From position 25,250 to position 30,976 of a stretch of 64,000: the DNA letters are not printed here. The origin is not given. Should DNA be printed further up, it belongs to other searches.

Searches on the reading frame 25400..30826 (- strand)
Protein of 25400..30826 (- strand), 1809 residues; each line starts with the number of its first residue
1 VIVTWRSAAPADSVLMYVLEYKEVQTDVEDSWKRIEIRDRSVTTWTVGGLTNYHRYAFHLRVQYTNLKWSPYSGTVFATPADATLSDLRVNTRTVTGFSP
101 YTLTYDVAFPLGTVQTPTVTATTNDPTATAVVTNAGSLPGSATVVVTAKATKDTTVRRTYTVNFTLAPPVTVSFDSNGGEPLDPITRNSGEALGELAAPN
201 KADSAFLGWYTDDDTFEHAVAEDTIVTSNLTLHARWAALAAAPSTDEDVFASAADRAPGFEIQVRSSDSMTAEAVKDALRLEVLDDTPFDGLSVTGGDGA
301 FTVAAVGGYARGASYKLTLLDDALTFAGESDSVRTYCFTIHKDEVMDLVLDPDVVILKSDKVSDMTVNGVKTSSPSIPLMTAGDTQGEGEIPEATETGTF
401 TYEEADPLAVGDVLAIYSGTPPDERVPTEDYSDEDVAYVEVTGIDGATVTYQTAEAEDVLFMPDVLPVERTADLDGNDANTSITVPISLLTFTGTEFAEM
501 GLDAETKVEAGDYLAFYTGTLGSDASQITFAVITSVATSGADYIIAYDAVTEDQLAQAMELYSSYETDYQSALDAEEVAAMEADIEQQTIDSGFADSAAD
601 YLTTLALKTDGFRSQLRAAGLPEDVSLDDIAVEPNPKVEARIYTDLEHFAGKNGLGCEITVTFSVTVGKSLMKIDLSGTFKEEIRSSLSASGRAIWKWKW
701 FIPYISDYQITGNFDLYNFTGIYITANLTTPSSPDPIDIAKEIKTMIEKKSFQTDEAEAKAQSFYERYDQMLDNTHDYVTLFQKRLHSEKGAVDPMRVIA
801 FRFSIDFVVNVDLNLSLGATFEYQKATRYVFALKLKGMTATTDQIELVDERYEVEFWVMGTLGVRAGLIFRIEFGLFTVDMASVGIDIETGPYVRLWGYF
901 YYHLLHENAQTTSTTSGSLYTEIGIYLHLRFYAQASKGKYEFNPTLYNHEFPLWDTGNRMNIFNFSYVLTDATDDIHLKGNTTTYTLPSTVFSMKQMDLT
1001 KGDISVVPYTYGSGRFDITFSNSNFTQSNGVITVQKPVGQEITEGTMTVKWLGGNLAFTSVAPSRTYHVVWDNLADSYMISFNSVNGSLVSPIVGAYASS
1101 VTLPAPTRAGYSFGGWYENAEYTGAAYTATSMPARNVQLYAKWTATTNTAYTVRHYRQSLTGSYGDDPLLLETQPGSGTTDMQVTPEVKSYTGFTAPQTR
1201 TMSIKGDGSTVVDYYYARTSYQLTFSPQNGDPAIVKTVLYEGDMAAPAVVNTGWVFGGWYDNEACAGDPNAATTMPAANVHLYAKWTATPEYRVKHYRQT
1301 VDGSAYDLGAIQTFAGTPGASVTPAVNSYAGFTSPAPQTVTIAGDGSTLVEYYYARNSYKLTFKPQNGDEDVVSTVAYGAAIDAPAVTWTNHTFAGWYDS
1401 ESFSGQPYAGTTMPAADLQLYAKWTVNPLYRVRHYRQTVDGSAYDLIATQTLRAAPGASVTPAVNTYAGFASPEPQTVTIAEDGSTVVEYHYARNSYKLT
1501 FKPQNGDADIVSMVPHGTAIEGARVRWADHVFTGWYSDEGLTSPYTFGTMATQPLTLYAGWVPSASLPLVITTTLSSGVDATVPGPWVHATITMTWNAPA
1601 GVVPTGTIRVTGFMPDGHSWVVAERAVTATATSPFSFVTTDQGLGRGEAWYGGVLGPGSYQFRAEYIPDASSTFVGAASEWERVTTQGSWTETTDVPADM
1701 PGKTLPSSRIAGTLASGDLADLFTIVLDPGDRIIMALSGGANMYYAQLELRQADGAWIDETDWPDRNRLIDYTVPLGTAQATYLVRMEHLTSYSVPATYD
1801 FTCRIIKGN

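Call 21: search_protein_families(library=pfam, proteins=[window:25400-30826:-])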
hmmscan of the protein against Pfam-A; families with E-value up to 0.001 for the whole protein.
window:25400-30826:- (1809 aa): 2 families
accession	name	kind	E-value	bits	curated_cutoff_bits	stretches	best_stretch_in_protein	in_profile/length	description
PF09479.16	Flg_new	-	6.1e-55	183.7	27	5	1078-1142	1-65/65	Listeria-Bacteroides repeat domain (List_Bact_rpt)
PF18998.6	Flg_new_2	-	1.9e-06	28.2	23.6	1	1085-1145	9-71/73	Divergent InlB B-repeat domain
